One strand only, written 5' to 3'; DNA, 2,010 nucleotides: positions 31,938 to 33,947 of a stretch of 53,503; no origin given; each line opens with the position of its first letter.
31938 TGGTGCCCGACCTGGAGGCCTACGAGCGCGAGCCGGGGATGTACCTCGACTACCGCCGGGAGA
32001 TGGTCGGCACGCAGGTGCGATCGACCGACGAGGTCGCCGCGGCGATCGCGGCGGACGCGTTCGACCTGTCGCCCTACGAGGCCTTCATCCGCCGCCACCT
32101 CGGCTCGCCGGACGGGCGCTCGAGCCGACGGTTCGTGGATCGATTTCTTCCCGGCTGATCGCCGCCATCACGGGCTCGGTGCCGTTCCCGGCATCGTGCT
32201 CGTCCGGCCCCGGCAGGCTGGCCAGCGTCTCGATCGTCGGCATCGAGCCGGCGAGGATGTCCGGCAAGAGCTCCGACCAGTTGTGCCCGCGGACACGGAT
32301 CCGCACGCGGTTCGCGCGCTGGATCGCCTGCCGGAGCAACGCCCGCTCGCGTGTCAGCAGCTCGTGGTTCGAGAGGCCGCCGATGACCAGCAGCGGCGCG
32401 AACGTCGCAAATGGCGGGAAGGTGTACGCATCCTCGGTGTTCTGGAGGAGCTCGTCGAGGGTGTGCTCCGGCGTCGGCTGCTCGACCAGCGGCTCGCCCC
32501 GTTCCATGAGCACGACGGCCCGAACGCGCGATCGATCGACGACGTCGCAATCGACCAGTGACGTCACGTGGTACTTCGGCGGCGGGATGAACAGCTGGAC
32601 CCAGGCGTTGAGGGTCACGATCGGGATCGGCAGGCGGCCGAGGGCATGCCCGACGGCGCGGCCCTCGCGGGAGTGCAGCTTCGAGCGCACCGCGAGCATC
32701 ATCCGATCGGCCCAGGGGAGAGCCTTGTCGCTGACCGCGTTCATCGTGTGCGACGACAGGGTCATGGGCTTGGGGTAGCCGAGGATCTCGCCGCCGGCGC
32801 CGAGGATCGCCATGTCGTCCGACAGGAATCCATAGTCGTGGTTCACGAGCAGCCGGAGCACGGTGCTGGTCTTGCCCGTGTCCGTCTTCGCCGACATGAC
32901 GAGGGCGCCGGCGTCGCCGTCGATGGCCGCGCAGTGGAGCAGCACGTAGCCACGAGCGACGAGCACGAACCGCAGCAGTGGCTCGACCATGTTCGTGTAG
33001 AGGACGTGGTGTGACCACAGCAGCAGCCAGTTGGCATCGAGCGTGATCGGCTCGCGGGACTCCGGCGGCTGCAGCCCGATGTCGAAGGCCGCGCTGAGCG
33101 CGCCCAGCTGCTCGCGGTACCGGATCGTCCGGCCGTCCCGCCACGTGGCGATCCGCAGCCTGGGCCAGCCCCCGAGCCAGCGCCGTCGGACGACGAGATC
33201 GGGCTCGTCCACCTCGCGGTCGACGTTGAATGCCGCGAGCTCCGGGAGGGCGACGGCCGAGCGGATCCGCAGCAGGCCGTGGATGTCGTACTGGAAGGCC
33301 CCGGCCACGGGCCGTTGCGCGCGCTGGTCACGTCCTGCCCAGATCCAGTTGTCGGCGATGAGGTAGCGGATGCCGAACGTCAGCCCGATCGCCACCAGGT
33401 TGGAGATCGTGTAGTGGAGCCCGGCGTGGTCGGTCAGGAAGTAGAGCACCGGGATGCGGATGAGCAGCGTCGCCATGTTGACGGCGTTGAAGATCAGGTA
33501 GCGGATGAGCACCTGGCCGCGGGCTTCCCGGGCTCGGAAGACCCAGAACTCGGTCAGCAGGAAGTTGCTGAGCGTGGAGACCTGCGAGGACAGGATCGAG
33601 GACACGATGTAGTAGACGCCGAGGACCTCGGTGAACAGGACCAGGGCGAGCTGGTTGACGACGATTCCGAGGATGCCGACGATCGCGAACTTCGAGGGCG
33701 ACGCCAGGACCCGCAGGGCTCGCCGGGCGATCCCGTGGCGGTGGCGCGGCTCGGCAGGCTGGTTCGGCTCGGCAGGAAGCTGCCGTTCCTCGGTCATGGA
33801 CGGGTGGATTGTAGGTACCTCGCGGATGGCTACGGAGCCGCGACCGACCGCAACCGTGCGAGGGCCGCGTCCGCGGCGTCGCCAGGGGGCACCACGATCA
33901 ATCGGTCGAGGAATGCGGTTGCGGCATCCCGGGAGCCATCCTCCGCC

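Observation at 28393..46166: Non-textbook ribitol-phosphate glycopolymer (teichoic-acid or capsule-like) synthesis and export island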

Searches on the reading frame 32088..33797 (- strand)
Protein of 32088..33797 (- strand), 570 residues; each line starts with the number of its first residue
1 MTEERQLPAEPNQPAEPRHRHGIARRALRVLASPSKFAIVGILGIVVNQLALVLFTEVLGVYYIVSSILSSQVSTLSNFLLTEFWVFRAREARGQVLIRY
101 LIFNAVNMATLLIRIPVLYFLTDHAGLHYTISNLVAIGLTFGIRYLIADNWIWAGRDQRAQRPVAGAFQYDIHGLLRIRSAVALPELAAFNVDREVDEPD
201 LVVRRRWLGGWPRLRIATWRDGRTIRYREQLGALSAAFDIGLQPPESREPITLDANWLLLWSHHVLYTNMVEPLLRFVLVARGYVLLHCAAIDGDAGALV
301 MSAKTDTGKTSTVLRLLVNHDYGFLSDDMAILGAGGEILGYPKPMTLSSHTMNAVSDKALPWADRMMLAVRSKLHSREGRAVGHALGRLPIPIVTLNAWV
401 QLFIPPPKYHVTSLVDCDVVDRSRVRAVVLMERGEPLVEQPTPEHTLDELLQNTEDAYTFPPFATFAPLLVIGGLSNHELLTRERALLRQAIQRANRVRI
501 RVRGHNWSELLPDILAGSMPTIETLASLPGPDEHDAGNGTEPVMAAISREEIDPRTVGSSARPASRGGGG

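Call 5: search_protein_families(library=pfam, proteins=[window:32088-33797:-], max_evalue=0.01)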
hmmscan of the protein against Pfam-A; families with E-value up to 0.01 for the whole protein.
window:32088-33797:- (570 aa): 1 family
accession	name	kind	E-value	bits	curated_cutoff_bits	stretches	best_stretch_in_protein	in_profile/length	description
PF04138.20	GtrA_DPMS_TM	-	1.3e-21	77.4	26.1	1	36-153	1-117/117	GtrA/DPMS, transmembrane domain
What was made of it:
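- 32085..33797 (-): GtrA (4 TM) fused to domain X, a cytoplasmic PEPCK/HprK-like P-loop phosphotransferase-like domain. GtrA E 1.3e-21 (call 5).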

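Call 9: search_protein_families(library=ncbifam, proteins=[window:32088-33797:-], max_evalue=0.01)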
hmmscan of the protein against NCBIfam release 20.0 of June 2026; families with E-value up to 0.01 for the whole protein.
window:32088-33797:- (570 aa): 1 family
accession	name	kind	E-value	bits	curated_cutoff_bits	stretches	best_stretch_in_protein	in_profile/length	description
TIGR04352.1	HprK_rel_A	equivalog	1.3e-06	27.8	200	1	281-355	93-167/280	HprK-related kinase A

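Call 27: find_homologous_proteins(query=window:32088-33797:-, max_evalue=0.001)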
Query window:32088-33797:- (570 aa): 582 proteins with E <= 0.001 among 8000 candidates; the best 120 are listed.
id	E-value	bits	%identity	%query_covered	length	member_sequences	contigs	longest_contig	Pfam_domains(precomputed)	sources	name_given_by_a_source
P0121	0.0e+0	1166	90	100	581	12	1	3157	PF04138.21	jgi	jgi:putative flippase GtrA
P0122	0.0e+0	1155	89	100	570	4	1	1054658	PF04138.21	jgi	jgi:dolichol-phosphate mannosyltransferase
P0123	4.7e-291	984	85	89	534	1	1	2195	PF04138.21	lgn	-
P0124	1.7e-288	976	84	89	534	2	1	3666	PF04138.21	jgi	jgi:putative flippase GtrA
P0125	6.5e-282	954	77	94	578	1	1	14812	PF04138.21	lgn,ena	-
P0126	2.9e-257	873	73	92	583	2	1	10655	PF04138.21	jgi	jgi:dolichol-phosphate mannosyltransferase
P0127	9.0e-255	865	75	90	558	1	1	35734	PF04138.21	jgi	jgi:dolichol-phosphate mannosyltransferase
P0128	1.8e-252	857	71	97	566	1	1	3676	PF04138.21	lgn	-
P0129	3.6e-251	853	77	88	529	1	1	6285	PF04138.21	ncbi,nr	ncbi:MAG TPA: GtrA family protein [Candidatus Limnocylindrales bacterium]|nr:GtrA family protein [Ca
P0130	4.1e-249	846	69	94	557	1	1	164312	PF04138.21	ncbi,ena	-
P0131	7.7e-247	838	72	91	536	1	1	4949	PF04138.21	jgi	jgi:dolichol-phosphate mannosyltransferase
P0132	3.3e-243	827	73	87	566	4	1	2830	PF04138.21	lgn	-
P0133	4.7e-243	826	68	93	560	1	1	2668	PF04138.21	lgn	-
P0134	5.8e-242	822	71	86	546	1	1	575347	PF04138.21,PF27840.1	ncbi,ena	-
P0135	7.2e-240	815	68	96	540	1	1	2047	PF04138.21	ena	-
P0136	5.3e-236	803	69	87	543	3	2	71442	PF04138.21,PF27840.1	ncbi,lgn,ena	-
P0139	3.0e-235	800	69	87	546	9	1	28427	PF04138.21,PF27840.1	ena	-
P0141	8.3e-229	779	66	94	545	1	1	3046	PF04138.21,PF27840.1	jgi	jgi:dolichol-phosphate mannosyltransferase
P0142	6.2e-226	769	68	86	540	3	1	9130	PF04138.21,PF27840.1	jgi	jgi:dolichol-phosphate mannosyltransferase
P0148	7.3e-221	753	67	89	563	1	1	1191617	PF04138.21,PF27840.1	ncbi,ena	-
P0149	8.7e-221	752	67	85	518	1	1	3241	PF04138.21,PF27840.1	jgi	jgi:dolichol-phosphate mannosyltransferase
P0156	2.3e-217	741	64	88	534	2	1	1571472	PF04138.21,PF27840.1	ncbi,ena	-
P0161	5.7e-215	733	67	84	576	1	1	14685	PF04138.21,PF27840.1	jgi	jgi:dolichol-phosphate mannosyltransferase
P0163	2.0e-214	731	64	90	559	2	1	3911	PF04138.21,PF27840.1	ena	-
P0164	2.2e-214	731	66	84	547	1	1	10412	PF04138.21,PF27840.1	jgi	jgi:dolichol-phosphate mannosyltransferase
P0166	4.2e-214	730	66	87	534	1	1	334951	PF04138.21,PF27840.1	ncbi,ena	-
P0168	1.9e-213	728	65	89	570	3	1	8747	PF04138.21,PF27840.1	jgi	jgi:dolichol-phosphate mannosyltransferase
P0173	6.0e-212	723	66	88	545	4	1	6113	PF04138.21,PF27840.1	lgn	-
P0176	3.0e-210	718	61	96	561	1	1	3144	PF04138.21,PF27840.1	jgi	jgi:dolichol-phosphate mannosyltransferase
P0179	9.3e-210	716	67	86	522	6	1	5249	PF04138.21,PF27840.1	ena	-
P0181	2.5e-209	715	62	95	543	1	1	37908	PF04138.21,PF27840.1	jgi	jgi:putative flippase GtrA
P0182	4.2e-209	714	63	89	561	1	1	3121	PF04138.21,PF27840.1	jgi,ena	-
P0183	4.6e-209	714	63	89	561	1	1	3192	PF04138.21,PF27840.1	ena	-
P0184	5.5e-209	714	64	84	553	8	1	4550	PF04138.21,PF27840.1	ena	-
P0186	1.2e-208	712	64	89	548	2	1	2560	PF04138.21,PF27840.1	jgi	jgi:putative flippase GtrA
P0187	1.2e-208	712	63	89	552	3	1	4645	PF04138.21,PF27840.1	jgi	-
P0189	2.6e-208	711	61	91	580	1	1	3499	PF04138.21,PF27840.1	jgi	-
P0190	4.3e-208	711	66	84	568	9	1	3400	PF04138.21,PF27840.1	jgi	jgi:dolichol-phosphate mannosyltransferase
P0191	7.8e-208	710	61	93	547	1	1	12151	PF04138.21,PF27840.1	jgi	-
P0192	7.9e-208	710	60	93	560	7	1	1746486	PF04138.21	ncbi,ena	-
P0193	9.0e-208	710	64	87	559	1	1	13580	PF04138.21,PF27840.1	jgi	jgi:dolichol-phosphate mannosyltransferase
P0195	2.4e-207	708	64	87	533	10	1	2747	PF04138.21,PF27840.1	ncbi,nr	ncbi:MAG: dolichol-phosphate mannosyltransferase, partial [Chloroflexota bacterium]|nr:dolichol-phos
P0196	3.8e-207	707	65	85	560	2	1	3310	PF04138.21,PF27840.1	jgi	jgi:dolichol-phosphate mannosyltransferase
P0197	5.3e-207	707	61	93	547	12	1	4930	PF04138.21,PF27840.1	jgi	jgi:dolichol-phosphate mannosyltransferase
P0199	1.9e-206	705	62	90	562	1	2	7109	PF04138.21,PF27840.1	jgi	-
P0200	2.0e-206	705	64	88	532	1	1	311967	PF04138.21,PF27840.1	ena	-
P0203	1.0e-205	703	64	87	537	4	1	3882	PF04138.21,PF27840.1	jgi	jgi:dolichol-phosphate mannosyltransferase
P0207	2.7e-205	701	61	91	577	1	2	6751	PF04138.21,PF27840.1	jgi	jgi:dolichol-phosphate mannosyltransferase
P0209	4.7e-205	701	63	89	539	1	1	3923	PF04138.21,PF27840.1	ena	-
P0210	6.6e-205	700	67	83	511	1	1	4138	PF04138.21,PF27840.1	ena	-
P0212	1.5e-204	699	63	82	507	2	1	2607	PF04138.21,PF27840.1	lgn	-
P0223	2.2e-202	692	59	95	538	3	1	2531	PF04138.21,PF27840.1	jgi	jgi:dolichol-phosphate mannosyltransferase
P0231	5.5e-201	687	64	84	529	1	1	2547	PF04138.21,PF27840.1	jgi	jgi:dolichol-phosphate mannosyltransferase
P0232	1.6e-200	686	64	88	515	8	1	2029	PF04138.21,PF27840.1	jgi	-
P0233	1.7e-200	686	58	94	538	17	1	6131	PF04138.21,PF27840.1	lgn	-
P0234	2.7e-200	685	62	88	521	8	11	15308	PF04138.21,PF27840.1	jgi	jgi:putative flippase GtrA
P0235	2.6e-199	682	61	91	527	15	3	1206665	PF04138.21,PF27840.1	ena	-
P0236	3.3e-199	681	60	92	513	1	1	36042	PF04138.21,PF27840.1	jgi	jgi:dolichol-phosphate mannosyltransferase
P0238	8.2e-199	680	59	92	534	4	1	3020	PF04138.21,PF27840.1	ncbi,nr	ncbi:MAG TPA: GtrA family protein [Candidatus Limnocylindria bacterium]|nr:GtrA family protein [Cand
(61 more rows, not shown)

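Call 29: search_protein_families(library=pfam, proteins=[P0134, P0148], max_evalue=1)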
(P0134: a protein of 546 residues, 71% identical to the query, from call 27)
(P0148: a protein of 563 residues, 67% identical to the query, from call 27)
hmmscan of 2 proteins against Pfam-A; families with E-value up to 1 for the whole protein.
P0134 (546 aa): 1 family
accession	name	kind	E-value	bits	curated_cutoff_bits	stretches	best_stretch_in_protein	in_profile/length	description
PF04138.20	GtrA_DPMS_TM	-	1.9e-19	70.4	26.1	1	31-148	1-117/117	GtrA/DPMS, transmembrane domain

P0148 (563 aa): 1 family
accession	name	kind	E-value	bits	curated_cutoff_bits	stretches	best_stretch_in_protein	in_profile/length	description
PF04138.20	GtrA_DPMS_TM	-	3.5e-22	79.3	26.1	1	44-161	1-117/117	GtrA/DPMS, transmembrane domain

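Call 45: find_encoding_contigs(protein=P0130, flank=10000, max_places=1)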
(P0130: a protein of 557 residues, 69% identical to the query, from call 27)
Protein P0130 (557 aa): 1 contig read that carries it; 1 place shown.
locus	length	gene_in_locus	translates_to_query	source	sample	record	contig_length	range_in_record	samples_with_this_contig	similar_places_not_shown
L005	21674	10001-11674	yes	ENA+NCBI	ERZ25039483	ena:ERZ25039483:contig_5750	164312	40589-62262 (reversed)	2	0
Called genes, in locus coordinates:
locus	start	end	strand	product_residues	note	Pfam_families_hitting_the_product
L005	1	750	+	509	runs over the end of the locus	PF12072:RNase_Y_N, PF00013:KH_1, PF08668:HDOD (faint), PF01966:HD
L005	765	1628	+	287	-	PF00149:Metallophos, PF13277:YmdB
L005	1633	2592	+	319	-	PF02811:PHP (weak)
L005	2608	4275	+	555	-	PF00919:UPF0004, PF04055:Radical_SAM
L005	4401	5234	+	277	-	PF01715:IPPT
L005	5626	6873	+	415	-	PF13167:GTP-bdg_N, PF16360:GTP-bdg_M, PF01926:MMR_HSR1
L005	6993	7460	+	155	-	-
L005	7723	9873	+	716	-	PF13231:PMT_2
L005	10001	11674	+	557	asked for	PF04138:GtrA_DPMS_TM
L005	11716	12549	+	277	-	PF02517:Rce1-like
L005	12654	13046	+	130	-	-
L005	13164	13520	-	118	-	-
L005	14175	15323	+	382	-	PF00211:Guanylate_cyc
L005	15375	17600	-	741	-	PF12229:PG_binding_4, PF04294:VanW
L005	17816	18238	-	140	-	-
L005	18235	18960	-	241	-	-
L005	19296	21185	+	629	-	PF13539:Peptidase_M15_4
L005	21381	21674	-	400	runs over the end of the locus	PF08240:ADH_N, PF00107:ADH_zinc_N, PF13602:ADH_zinc_N_2 (faint)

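Call 46: find_encoding_contigs(protein=P0192, flank=10000, max_places=1)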
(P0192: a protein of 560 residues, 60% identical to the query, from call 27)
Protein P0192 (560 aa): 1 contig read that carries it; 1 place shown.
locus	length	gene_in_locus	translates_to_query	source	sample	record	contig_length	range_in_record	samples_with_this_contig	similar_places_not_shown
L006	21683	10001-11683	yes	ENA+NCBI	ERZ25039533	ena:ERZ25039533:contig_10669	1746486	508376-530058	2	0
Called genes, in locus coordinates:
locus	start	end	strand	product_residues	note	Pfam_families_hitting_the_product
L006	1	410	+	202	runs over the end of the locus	PF13277:YmdB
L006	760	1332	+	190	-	-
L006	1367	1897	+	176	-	PF00919:UPF0004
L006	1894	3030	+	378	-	PF04055:Radical_SAM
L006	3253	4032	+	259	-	PF01715:IPPT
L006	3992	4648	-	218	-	PF06325:PrmA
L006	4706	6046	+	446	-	PF13167:GTP-bdg_N, PF16360:GTP-bdg_M, PF01926:MMR_HSR1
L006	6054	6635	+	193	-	-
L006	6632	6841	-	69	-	-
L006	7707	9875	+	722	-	PF13231:PMT_2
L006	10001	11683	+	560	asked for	PF04138:GtrA_DPMS_TM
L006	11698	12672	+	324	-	PF00291:PALP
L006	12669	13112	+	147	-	-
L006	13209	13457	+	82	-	PF12728:HTH_17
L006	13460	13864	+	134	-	PF01850:PIN (weak)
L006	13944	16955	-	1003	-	PF00270:DEAD, PF04851:ResIII (weak), PF00271:Helicase_C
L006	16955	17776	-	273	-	PF08878:HamA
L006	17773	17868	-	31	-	-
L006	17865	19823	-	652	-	PF13604:AAA_30 (weak), PF09848:SLFN-g3_helicase, PF00004:AAA (weak)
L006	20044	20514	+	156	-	-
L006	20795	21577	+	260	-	-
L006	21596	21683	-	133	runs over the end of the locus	PF01479:S4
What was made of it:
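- On Three-component transmembrane glycosylation system: In L005 and L006 the GT-C/GtrA-X pair lies elsewhere (calls 45-46).
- The GT-C/GtrA-X pair sits in a housekeeping context in other Limnocylindria (calls 45-46), so its target may not be this polymer. The GT-C/GtrA-X pair lies among RNase Y, MiaA, MiaB and HflX genes in L005 and L006 (calls 45-46).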

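Call 51: predict_structure(alignment_id=A1)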
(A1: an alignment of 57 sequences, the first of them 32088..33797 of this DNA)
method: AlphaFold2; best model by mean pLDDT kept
length: 570 residues; sequences in the alignment: 57
mean_pLDDT: 82.3   pTM: 0.79
mean pLDDT of the five models: 82.3, 81.6, 80.6, 80.4, 79.0
residues with pLDDT >= 90: 312; 70-90: 130; 50-70: 71; < 50: 57
segments of 3 or more residues with pLDDT < 50: 1-10, 32-34, 151-159, 536-570
pLDDT, mean of each block of 10 residues (from residue 1): 42 56 53 64 93 98 97 93 78 74 88 95 97 92 67 47 92 97 92 95 95 93 96 94 89 96 91 96 97 96 82 91 94 96 79 60 67 70 75 88 74 84 97 93 97 88 90 95 98 96 89 93 86 51 37 34 33
secondary structure, 60 per line:
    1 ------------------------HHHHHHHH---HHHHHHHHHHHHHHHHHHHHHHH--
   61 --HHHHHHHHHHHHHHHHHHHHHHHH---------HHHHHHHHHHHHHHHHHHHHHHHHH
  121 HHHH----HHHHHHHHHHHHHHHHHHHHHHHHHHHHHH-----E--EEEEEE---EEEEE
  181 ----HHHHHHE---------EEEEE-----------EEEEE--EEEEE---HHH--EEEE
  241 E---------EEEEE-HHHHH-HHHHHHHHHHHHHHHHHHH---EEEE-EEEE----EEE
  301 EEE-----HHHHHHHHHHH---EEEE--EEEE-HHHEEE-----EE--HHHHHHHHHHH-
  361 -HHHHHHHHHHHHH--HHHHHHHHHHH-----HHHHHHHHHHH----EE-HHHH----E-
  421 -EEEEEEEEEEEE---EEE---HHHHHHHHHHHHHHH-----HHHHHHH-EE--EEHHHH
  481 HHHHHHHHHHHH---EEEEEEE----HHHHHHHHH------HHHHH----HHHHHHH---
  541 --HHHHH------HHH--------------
elements in order: H25-32 H36-58 H63-86 H96-124 H129-158 E167-172 E176-180 H185-190 E201-205 E217-221 E224-228 E237-241 E251-255 H257-261 H263-281 E285-288 E290-293 E298-303 H309-319 E323-326 E329-332 E337-339 H349-359 H362-374 H377-387 H393-403 H411-414 E422-433 E437-439 H443-457 H463-469 H477-492 E496-502 H507-515 H522-526 H531-537 H543-547

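Call 56: fold_search(model_id=the predicted structure, library=pdb)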
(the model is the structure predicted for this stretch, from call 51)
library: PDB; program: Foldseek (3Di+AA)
matches with E <= 10: 157; with E <= 0.001: 35
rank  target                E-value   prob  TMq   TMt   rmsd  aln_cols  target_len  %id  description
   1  1ayl                  6.3e-06  1.00  0.35  0.37   8.2       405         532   13  PHOSPHOENOLPYRUVATE CARBOXYKINASE (released 1997-01-11)
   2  1aq2                  8.7e-06  1.00  0.35  0.37   8.3       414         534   13  PHOSPHOENOLPYRUVATE CARBOXYKINASE (released 1998-10-14)
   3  6com                  9.1e-06  1.00  0.34  0.36   8.1       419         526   11  2.3A crystal structure of E. coli phosphoenolpyruvate carboxykinase mutant Asp269Asn (released 2018-04-04)
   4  1k3c                  1.6e-05  1.00  0.32  0.34   9.2       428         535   14  Phosphoenolpyruvate carboxykinase in complex with ADP, AlF3 and Pyruvate (released 2001-12-19)
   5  1yvy_B                1.9e-05  1.00  0.35  0.39   7.8       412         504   12  Crystal structure of Anaerobiospirillum succiniciproducens phosphoenolpyruvate carboxykinase (released 2005-07-26)
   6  6asn                  2.2e-05  1.00  0.35  0.38   8.3       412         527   14  E. coli phosphoenolpyruvate carboxykinase K212I F216V mutant bound to methanesulfonate (released 2018-08-29)
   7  6crt                  2.4e-05  1.00  0.34  0.37   8.9       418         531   12  Arg65Gln Mutagenic E.coli PCK (released 2018-04-04)
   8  6asi                  2.9e-05  1.00  0.34  0.36   8.5       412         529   12  E. coli phosphoenolpyruvate carboxykinase G209S mutant bound to methanesulfonate (released 2018-08-29)
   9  6asm                  4.1e-05  1.00  0.34  0.36   8.5       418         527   12  E. coli phosphoenolpyruvate carboxykinase G209S K212C mutant bound to thiosulfate (released 2018-08-29)
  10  2pc9_D                4.1e-05  1.00  0.33  0.36   9.3       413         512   12  Crystal Structure Of ATP-Dependent Phosphoenolpyruvate Carboxykinase From Thermus thermophilus HB8 (released 2007-10-02)
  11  2py7                  4.8e-05  1.00  0.33  0.35   9.4       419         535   12  Crystal structure of E. coli phosphoenolpyruvate carboxykinase mutant Lys213Ser complexed with ATP-Mg2+-Mn2+ (released 2008-04-22)
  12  6at3_B                4.8e-05  1.00  0.31  0.33   9.6       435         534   12  E. coli phosphoenolpyruvate carboxykinase Y207F mutant bound to thiosulfate and oxaloacetate (released 2018-08-29)
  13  2pxz                  5.1e-05  1.00  0.33  0.35   8.8       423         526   12  E. coli phosphoenolpyruvate carboxykinase (PEPCK) complexed with ATP, Mg2+, Mn2+, carbon dioxide and oxaloacetate (released 2008-04-22)
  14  1os1                  5.6e-05  1.00  0.32  0.34   9.3       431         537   13  Structure of Phosphoenolpyruvate Carboxykinase complexed with ATP,Mg, Ca and pyruvate. (released 2003-09-23)
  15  6v2m                  6.9e-05  1.00  0.34  0.36   8.5       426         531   12  Structure of Escherichia coli Asp269Asn mutant phosphoenolpyruvate carboxykinase (released 2019-12-11)
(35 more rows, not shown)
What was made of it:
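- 32085..33797 (-): The GtrA part is 37% identical to the DPMS TM domain (calls 51, 56).
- On PEPCK-like P-loop fold superfamily: Foldseek hit to 1ayl, E 6e-6, about 405 columns (call 56).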
